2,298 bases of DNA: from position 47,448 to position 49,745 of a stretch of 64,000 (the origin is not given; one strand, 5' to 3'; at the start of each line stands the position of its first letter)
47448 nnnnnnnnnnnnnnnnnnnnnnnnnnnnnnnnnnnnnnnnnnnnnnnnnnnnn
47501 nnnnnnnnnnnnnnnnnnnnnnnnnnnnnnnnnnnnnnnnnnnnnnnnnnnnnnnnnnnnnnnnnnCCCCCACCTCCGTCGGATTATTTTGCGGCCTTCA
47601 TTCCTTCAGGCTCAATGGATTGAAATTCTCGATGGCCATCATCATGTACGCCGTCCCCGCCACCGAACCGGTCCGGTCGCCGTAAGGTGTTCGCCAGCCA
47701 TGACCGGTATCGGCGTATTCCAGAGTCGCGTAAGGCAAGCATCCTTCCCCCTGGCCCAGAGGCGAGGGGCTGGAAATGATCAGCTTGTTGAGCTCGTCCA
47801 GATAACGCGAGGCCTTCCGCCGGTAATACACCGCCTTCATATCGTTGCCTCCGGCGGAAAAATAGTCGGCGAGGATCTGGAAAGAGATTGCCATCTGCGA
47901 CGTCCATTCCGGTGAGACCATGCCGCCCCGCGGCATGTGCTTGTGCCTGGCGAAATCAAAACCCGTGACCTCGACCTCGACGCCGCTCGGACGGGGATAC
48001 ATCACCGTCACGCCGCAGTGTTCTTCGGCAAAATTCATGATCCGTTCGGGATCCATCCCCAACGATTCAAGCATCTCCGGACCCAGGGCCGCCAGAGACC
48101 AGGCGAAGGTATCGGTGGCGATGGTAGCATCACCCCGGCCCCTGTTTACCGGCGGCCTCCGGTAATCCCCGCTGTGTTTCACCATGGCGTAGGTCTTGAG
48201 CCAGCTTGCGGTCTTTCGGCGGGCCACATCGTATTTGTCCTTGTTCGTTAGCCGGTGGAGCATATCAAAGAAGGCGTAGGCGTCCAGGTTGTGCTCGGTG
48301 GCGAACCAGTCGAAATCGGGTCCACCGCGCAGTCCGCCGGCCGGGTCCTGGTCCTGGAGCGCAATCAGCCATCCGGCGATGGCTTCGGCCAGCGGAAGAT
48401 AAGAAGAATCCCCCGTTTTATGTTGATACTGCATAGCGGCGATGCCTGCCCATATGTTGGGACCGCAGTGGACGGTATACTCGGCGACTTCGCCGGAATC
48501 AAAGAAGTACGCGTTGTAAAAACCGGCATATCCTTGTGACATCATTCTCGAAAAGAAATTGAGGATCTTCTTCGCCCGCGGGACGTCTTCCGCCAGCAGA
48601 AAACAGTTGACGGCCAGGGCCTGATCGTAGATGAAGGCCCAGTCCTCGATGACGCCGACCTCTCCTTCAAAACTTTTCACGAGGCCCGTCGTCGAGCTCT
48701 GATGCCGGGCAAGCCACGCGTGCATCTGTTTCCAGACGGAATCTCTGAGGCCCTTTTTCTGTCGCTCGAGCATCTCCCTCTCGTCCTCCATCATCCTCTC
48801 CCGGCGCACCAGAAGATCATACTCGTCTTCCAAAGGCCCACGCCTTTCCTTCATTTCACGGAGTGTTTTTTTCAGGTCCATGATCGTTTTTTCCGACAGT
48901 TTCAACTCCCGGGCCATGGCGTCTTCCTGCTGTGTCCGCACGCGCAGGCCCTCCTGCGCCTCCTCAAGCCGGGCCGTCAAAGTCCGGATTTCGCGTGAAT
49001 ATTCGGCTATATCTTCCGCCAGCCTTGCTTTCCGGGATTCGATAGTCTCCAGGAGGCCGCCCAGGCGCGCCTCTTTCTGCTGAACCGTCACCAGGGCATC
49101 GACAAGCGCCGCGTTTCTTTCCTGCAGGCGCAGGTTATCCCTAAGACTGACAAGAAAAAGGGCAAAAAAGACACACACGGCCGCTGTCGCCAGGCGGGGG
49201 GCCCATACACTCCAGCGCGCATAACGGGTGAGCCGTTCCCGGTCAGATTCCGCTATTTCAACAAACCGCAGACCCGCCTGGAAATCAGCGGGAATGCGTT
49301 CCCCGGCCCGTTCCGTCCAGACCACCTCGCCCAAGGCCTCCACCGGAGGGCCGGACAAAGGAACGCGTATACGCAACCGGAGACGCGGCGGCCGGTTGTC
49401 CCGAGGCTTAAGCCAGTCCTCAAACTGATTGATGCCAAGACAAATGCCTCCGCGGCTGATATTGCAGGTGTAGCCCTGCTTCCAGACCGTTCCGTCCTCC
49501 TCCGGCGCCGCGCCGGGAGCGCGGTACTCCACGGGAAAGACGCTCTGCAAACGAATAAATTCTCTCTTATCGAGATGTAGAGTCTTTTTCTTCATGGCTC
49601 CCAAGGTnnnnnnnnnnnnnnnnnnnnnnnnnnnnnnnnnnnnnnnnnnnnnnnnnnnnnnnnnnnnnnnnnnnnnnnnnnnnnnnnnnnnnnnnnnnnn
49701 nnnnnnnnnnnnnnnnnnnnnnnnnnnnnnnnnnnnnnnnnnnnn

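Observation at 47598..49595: PilZ receptor fused via a single TM helix to a ~170-aa coiled coil and an unassigned aromatic/Gly-rich C-terminal domain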

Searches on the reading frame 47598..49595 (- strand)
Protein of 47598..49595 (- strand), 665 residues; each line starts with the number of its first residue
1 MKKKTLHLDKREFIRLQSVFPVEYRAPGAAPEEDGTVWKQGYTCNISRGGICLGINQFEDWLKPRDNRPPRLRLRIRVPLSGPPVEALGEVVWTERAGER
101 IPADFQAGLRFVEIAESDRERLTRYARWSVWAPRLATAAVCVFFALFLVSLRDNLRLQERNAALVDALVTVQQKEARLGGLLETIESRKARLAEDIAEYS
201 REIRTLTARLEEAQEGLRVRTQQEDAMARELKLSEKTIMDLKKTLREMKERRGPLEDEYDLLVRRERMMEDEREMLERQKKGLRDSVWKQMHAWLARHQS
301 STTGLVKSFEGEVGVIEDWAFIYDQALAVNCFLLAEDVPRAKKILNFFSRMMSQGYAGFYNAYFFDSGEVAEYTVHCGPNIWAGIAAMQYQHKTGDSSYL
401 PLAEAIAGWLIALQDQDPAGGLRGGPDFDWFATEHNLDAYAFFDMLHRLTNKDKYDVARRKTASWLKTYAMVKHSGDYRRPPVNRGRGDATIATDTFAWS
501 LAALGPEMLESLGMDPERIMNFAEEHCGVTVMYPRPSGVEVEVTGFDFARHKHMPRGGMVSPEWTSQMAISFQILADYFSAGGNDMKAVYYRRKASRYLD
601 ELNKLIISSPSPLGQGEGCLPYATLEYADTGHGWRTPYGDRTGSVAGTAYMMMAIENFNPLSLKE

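Call 5: search_protein_families(library=pfam, proteins=[window:47598-49595:-], max_evalue=0.01)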
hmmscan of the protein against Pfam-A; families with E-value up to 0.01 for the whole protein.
window:47598-49595:- (665 aa): 1 family
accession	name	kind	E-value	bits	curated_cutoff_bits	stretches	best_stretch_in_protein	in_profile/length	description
PF07238.19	PilZ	-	8.2e-10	39.4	22.5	1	10-126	2-100/102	PilZ domain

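Call 6: search_protein_families(library=ncbifam, proteins=[window:47598-49595:-], max_evalue=0.01)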
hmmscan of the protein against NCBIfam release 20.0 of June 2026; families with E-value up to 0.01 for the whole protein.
window:47598-49595:- (665 aa): 6 families
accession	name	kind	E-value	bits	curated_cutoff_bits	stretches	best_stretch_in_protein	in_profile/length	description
TIGR02266.1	gmx_TIGR02266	paralog_domain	1.2e-05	25.3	68.7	1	40-125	18-94/96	TIGR02266 family protein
TIGR02168.1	SMC_prok_B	equivalog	1.2e-05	23.3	567.35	1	151-300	810-960/1181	chromosome segregation protein SMC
NF038350.1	taxis_HmpF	equivalog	0.00028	19.4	200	1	171-251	443-523/553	pilus motility taxis protein HmpF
TIGR04523.1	Mplasa_alph_rch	subfamily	0.00034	18.7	270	1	157-283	431-559/745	helix-rich protein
TIGR02169.1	SMC_prok_A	equivalog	0.0038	15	729.4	1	162-285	396-519/1165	chromosome segregation protein SMC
NF045487.1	ASRP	equivalog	0.0066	15.1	300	1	182-283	183-286/593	archaea-specific SMC-related protein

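Call 7: find_homologous_proteins(query=window:47598-49595:-)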
Query window:47598-49595:- (665 aa): 455 proteins with E <= 0.001 among 8000 candidates; the best 120 are listed.
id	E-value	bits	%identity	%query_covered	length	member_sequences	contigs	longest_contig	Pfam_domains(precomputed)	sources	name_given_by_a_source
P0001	0.0e+0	1506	100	98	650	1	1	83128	PF07238.20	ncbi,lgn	-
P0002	1.9e-266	904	59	100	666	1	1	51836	PF07238.20,PF03663.21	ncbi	-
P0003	5.4e-251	853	56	100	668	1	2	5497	PF07238.20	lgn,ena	-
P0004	3.7e-242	824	55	99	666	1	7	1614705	-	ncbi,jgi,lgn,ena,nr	ncbi:MAG TPA: hypothetical protein PL155_03395 [Candidatus Omnitrophota bacterium]|nr:hypothetical p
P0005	2.8e-234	798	53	99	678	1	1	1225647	PF07238.20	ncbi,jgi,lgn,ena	ncbi:MAG: PilZ domain-containing protein [Candidatus Omnitrophota bacterium]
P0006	1.6e-232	792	53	99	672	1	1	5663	PF07238.20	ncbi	-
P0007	2.6e-232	791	54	99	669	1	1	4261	PF07238.20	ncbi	-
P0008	7.1e-230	783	50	100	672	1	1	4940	PF07238.20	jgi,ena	-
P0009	1.7e-225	769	52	100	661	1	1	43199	PF07238.20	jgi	jgi:hypothetical protein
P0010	8.3e-224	763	50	100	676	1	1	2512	PF07238.20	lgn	-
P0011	2.3e-223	762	51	100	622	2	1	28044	PF07238.20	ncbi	-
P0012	2.1e-220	752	52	100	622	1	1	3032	PF07238.20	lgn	-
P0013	4.8e-220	751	50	100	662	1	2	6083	PF07238.20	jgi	-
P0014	7.4e-219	747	52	99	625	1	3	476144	PF07238.20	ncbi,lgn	-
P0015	7.7e-219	747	52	99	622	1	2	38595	PF07238.20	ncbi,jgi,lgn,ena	-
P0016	2.1e-218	745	53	98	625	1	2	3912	PF07238.20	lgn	-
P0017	4.4e-217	741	50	99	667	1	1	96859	PF07238.20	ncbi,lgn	-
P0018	5.2e-217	741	52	99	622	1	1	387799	PF07238.20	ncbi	-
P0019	1.5e-216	739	51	100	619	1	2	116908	PF07238.20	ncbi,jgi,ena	-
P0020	2.0e-216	739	51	99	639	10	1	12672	PF07238.20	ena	-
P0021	6.0e-216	737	51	99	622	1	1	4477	PF07238.20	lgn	-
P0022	2.8e-215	735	52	98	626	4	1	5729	PF07238.20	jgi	jgi:hypothetical protein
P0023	4.6e-215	734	50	99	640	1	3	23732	PF07238.20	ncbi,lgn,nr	ncbi:MAG: PilZ domain-containing protein [Candidatus Omnitrophica bacterium]|nr:PilZ domain-containi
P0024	1.0e-214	733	51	100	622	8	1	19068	PF07238.20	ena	-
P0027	5.9e-214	731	51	99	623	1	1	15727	PF07238.20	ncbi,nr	ncbi:MAG: PilZ domain-containing protein [Candidatus Omnitrophica bacterium]|nr:PilZ domain-containi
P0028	6.3e-214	730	51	99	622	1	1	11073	PF07238.20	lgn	-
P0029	2.0e-213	729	49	99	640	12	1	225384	PF07238.20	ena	-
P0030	9.0e-213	727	50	99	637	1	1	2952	PF07238.20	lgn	-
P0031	9.6e-213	727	50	99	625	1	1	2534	PF07238.20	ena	-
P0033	3.5e-212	725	50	99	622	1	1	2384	PF07238.20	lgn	-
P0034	5.2e-212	724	51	99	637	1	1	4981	PF07238.20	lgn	-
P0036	7.0e-212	724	51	99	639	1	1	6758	PF07238.20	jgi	jgi:hypothetical protein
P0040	5.0e-209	714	49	98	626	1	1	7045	PF07238.20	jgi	-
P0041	2.5e-208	712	47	99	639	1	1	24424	PF07238.20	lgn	-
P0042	2.6e-208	712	49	100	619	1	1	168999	PF07238.20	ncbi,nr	ncbi:MAG: PilZ domain-containing protein [Candidatus Omnitrophica bacterium]|nr:PilZ domain-containi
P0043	2.8e-207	709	49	100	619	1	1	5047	PF07238.20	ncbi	-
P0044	6.7e-207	707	49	99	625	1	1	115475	PF07238.20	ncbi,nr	ncbi:MAG: PilZ domain-containing protein [Candidatus Zapsychrus exili]|nr:PilZ domain-containing pro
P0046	1.9e-206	706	48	98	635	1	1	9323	PF07238.20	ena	-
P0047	4.4e-206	705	48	99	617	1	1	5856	PF07238.20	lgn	-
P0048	6.1e-206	704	50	100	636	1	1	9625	PF07238.20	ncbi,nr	ncbi:MAG: PilZ domain-containing protein [Candidatus Omnitrophica bacterium]|nr:PilZ domain-containi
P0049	1.1e-205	703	49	100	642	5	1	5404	PF07238.20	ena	-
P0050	2.5e-205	702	48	99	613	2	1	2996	PF07238.20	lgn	-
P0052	4.8e-205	701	51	99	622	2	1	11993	PF07238.20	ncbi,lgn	-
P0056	1.1e-202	693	48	98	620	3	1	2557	PF07238.20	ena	-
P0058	1.2e-199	683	47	99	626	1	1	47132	PF07238.20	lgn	-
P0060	8.3e-198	677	47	98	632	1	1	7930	PF07238.20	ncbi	-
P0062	1.2e-196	673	48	99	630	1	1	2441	PF07238.20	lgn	-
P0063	2.8e-196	672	46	100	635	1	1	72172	PF07238.20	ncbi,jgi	-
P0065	4.2e-195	668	48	99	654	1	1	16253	PF07238.20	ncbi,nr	ncbi:MAG: PilZ domain-containing protein [Candidatus Omnitrophica bacterium]|nr:PilZ domain-containi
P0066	2.4e-193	662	47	100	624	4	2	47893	PF07238.20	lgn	-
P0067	1.5e-191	657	47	100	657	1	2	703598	-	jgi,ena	-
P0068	4.0e-191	655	47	99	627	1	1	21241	PF07238.20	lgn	-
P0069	2.4e-190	653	48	100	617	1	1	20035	PF07238.20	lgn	-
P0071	2.9e-183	629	43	100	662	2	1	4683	PF07238.20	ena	-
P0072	1.5e-173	597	44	99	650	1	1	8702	PF07238.20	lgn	-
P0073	4.3e-172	592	44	99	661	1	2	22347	PF07238.20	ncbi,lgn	-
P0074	2.4e-170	586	44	100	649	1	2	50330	PF07238.20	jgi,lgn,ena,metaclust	metaclust:\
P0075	8.5e-169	581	44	100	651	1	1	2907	PF07238.20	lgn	-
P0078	1.8e-166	574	44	100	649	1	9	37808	PF07238.20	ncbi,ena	-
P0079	1.0e-165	571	42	100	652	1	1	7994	PF07238.20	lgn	-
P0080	3.4e-165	569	43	100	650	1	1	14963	PF07238.20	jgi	jgi:hypothetical protein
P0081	5.2e-165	569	42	98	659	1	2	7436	PF07238.20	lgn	-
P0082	7.5e-165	568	44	99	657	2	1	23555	PF07238.20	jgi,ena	-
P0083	7.7e-165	568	42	99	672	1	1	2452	PF03663.21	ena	-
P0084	1.3e-164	567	41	99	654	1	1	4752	PF07238.20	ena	-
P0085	1.4e-164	567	43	99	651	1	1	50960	PF07238.20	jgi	-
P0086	2.5e-164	567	40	99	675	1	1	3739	PF07238.20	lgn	-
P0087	3.7e-164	566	44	100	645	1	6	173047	PF07238.20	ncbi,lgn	-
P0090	7.5e-164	565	43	99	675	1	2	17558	PF07238.20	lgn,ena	-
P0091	7.9e-164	565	43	100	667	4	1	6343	PF07238.20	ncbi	-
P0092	8.6e-164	565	42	100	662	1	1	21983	PF07238.20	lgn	-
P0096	7.9e-163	562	42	100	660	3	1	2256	PF07238.20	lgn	-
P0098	1.2e-162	561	41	99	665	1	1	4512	PF07238.20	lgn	-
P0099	2.1e-162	560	42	100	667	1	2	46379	PF07238.20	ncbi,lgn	-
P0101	2.6e-162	560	42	98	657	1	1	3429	PF07238.20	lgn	-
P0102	8.4e-162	558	41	98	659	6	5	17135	PF07238.20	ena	-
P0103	1.3e-161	558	42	100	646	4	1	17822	PF07238.20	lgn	-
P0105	1.8e-161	557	43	99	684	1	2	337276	PF07238.20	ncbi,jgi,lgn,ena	-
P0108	2.0e-161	557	42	100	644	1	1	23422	PF07238.20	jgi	jgi:hypothetical protein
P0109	2.7e-161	557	42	99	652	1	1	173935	PF07238.20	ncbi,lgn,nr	ncbi:MAG: PilZ domain-containing protein [Candidatus Omnitrophica bacterium]|nr:PilZ domain-containi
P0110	2.7e-161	557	42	100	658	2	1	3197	PF07238.20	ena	-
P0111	3.2e-161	556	43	99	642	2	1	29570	PF07238.20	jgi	-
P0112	5.6e-161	556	43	100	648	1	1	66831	PF07238.20,PF03663.21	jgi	jgi:hypothetical protein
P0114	8.1e-161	555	43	99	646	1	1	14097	PF07238.20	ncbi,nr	ncbi:MAG: PilZ domain-containing protein, partial [Candidatus Omnitrophica bacterium]|nr:PilZ domain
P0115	8.2e-161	555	42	99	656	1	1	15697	PF07238.20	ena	-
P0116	1.0e-160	555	43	100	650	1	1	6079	PF07238.20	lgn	-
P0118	1.1e-160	555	43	100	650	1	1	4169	PF07238.20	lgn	-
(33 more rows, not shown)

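Call 15: find_encoding_contigs(protein=P0004, flank=8000, max_places=2)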
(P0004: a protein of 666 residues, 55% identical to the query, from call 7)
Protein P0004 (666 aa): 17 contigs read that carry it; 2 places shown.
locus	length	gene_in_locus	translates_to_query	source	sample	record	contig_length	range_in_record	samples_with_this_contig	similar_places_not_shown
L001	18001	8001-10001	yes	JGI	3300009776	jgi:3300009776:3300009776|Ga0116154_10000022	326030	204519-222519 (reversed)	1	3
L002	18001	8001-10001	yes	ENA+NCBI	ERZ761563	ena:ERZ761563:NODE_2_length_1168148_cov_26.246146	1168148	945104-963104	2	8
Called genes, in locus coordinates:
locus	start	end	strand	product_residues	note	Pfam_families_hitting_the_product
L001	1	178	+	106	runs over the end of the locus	PF01588:tRNA_bind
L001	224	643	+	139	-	PF01894:YjbQ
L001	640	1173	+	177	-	PF03692:CxxCxxCC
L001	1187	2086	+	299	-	PF09924:LPG_synthase_C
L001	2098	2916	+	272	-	PF00929:RNase_T, PF13280:WYL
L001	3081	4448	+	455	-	PF24161:CCDC39 (weak), PF13428:TPR_14 (faint), PF13181:TPR_8 (faint), PF13414:TPR_11, PF13432:TPR_16 (weak), PF14559:TPR_19 (weak), PF00515:TPR_1, PF07719:TPR_2 (weak), +1 more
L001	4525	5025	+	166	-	PF13412:HTH_24, PF01037:AsnC_trans_reg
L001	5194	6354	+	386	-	PF00155:Aminotran_1_2, PF01041:DegT_DnrJ_EryC1 (weak)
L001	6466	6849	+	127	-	PF13431:TPR_17 (faint), PF13181:TPR_8 (faint)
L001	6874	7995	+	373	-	PF16491:Peptidase_M48_N, PF01435:Peptidase_M48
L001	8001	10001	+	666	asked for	-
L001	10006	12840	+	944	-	PF01433:Peptidase_M1, PF01103:Omp85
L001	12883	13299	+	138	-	PF01894:YjbQ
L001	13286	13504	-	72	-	-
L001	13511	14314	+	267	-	PF00294:PfkB, PF08543:Phos_pyr_kin (weak)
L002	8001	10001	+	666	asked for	-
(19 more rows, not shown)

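Call 16: find_encoding_contigs(protein=P0067, flank=8000, max_places=2)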
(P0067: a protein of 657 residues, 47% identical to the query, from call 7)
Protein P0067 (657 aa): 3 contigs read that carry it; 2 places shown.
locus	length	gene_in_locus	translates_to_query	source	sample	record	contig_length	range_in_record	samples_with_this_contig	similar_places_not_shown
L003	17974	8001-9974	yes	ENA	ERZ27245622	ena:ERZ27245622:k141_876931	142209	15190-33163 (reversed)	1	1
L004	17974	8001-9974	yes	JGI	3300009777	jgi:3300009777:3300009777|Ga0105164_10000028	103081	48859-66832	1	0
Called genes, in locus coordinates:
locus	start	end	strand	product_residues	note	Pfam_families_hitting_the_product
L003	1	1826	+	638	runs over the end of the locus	PF11028:TMEM260_N, PF13231:PMT_2 (weak), PF15711:ILEI (faint)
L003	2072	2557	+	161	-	PF13404:HTH_AsnC-type (weak), PF13412:HTH_24, PF01037:AsnC_trans_reg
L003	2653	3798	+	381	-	PF00155:Aminotran_1_2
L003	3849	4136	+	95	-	PF08827:DUF1805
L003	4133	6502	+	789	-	PF13432:TPR_16 (faint), PF14559:TPR_19 (faint), PF12969:DUF3857, PF01841:Transglut_core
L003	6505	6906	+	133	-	PF13431:TPR_17 (faint)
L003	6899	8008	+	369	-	PF16491:Peptidase_M48_N, PF05569:Peptidase_M56 (weak), PF01435:Peptidase_M48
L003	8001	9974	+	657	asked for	-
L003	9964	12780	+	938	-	PF01433:Peptidase_M1, PF01103:Omp85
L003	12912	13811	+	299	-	PF00294:PfkB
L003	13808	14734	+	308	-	PF00009:GTP_EFTU, PF00350:Dynamin_N (faint), PF01926:MMR_HSR1, PF02421:FeoB_N, PF04548:AIG1 (weak), PF07650:KH_2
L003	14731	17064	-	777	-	-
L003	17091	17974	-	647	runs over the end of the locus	PF07963:N_methyl (weak), PF01079:Hint (faint), PF07591:PT-HINT, PF13403:Hint_2 (faint), PF14623:Vint (weak), PF14623:Vint (weak), PF05203:Hom_end_hint (weak), PF07591:PT-HINT, +1 more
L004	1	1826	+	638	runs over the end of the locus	PF11028:TMEM260_N, PF13231:PMT_2 (weak), PF15711:ILEI (faint)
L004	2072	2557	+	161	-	PF13404:HTH_AsnC-type (weak), PF13412:HTH_24, PF01037:AsnC_trans_reg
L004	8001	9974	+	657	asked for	-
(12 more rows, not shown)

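Call 17: find_encoding_contigs(protein=P0105, flank=8000, max_places=2)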
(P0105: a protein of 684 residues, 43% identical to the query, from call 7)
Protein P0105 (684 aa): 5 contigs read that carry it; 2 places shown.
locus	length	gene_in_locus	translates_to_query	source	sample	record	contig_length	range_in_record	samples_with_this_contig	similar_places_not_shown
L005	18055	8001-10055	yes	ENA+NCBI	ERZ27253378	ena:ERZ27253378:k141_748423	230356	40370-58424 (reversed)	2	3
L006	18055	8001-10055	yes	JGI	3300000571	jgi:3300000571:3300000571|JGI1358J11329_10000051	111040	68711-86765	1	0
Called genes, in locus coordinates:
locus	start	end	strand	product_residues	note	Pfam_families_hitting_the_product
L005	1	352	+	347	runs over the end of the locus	-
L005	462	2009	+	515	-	PF13231:PMT_2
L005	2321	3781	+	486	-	PF13353:Fer4_12 (weak), PF04055:Radical_SAM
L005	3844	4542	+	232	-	-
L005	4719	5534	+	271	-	PF01063:Aminotran_4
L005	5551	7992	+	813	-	PF13424:TPR_12 (faint), PF13432:TPR_16 (faint), PF00515:TPR_1 (faint), PF07719:TPR_2 (faint), PF13174:TPR_6 (faint), PF12895:ANAPC3 (weak), PF12969:DUF3857, PF01841:Transglut_core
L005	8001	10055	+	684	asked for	PF07238:PilZ (faint)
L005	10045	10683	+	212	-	PF00730:HhH-GPD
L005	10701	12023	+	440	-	PF00349:Hexokinase_1, PF03727:Hexokinase_2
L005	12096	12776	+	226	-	-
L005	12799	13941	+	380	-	PF04389:Peptidase_M28, PF01546:Peptidase_M20, PF07687:M20_dimer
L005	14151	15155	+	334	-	PF09754:PAC2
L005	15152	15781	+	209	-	PF00702:Hydrolase, PF13419:HAD_2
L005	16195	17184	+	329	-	PF02655:ATP-grasp_3, PF02786:CPSase_L_D2 (weak), PF02222:ATP-grasp (weak), PF07478:Dala_Dala_lig_C, PF13535:ATP-grasp_4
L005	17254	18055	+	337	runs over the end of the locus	PF01071:GARS_A, PF02655:ATP-grasp_3, PF07478:Dala_Dala_lig_C, PF13535:ATP-grasp_4 (weak)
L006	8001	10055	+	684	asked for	PF07238:PilZ (faint)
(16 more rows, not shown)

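Call 24: search_protein_families(library=pfam, alignment_id=A1, max_evalue=1)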
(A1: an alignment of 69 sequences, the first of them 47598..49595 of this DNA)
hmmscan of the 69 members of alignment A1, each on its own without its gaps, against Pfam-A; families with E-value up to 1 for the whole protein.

A. member 1, window:47598-49595:- (665 aa): 14 families
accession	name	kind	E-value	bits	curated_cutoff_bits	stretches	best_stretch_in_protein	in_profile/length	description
PF07238.19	PilZ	-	8.2e-10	39.4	22.5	1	10-126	2-100/102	PilZ domain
PF04108.17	ATG17_like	-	0.013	15.4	43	1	170-291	113-220/355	Autophagy protein ATG17-like domain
PF17060.10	MPS2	-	0.023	14.1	28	1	221-273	185-237/395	Monopolar spindle protein 2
PF03663.20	Glyco_hydro_76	-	0.056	13.4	25.9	1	311-473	24-193/366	Glycosyl hydrolase family 76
PF04849.18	HAP1_N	-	0.073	12.7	33.9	1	185-253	220-288/307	HAP1 N-terminal conserved region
PF01496.24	V_ATPase_I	-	0.094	11.1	30.7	1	196-286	32-126/815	V-type ATPase 116kDa subunit family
PF10498.14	IFT57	-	0.14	11.6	40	1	175-255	249-326/360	Intra-flagellar transport protein 57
PF25762.1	HAUS1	-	0.26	11.5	40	1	154-258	123-227/236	HAUS augmin-like complex subunit 1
PF09602.15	PhaP_Bmeg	-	0.59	10.5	28.3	1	182-310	36-167/168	Polyhydroxyalkanoic acid inclusion protein (PhaP_Bmeg)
PF11559.13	ADIP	-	0.61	10.6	34.3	0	223-293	53-123/151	Afadin- and alpha -actinin-Binding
PF07926.17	TPR_MLP1_2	-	0.78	10.2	36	0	182-284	10-109/129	TPR/MLP1/MLP2-like protein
PF11180.13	DUF2968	-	0.79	9.7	27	0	182-249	94-161/180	Protein of unknown function (DUF2968)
PF13851.11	GAS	-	0.79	9.5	32.3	0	166-269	33-132/200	Growth-arrest specific micro-tubule binding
PF17675.6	APG6_N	-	0.83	10.5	45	1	150-209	34-96/132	Apg6 coiled-coil region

B. families by the number of members that match (of 69 scanned): 194 families (the first 25 are shown)
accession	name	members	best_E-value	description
PF07238.19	PilZ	68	1.5e-12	PilZ domain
PF03663.20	Glyco_hydro_76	37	3.5e-06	Glycosyl hydrolase family 76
PF17675.6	APG6_N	14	0.0015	Apg6 coiled-coil region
PF13851.11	GAS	12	0.00028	Growth-arrest specific micro-tubule binding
PF06785.16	UPF0242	10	8.2e-05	Uncharacterised protein family (UPF0242) N-terminus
PF11932.13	DUF3450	9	5.1e-05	Protein of unknown function (DUF3450)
PF03961.19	FapA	9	0.0021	Flagellar Assembly Protein A beta solenoid domain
PF02403.27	Seryl_tRNA_N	9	0.0026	Seryl-tRNA synthetase N-terminal domain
PF10473.14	CENP-F_leu_zip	9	0.0046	Leucine-rich repeats of kinetochore protein Cenp-F/LEK1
PF14362.11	DUF4407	9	0.025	Domain of unknown function (DUF4407)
PF17078.10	SHE3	8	6.2e-05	SWI5-dependent HO expression protein 3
PF19220.6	Rod_CreS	8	0.012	Crescentin, rod domain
PF01496.24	V_ATPase_I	8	0.092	V-type ATPase 116kDa subunit family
PF07470.19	Glyco_hydro_88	7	0.00022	Glycosyl Hydrolase Family 88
PF20667.3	Sec10_N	7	0.0021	Exocyst complex component Sec10, N-terminal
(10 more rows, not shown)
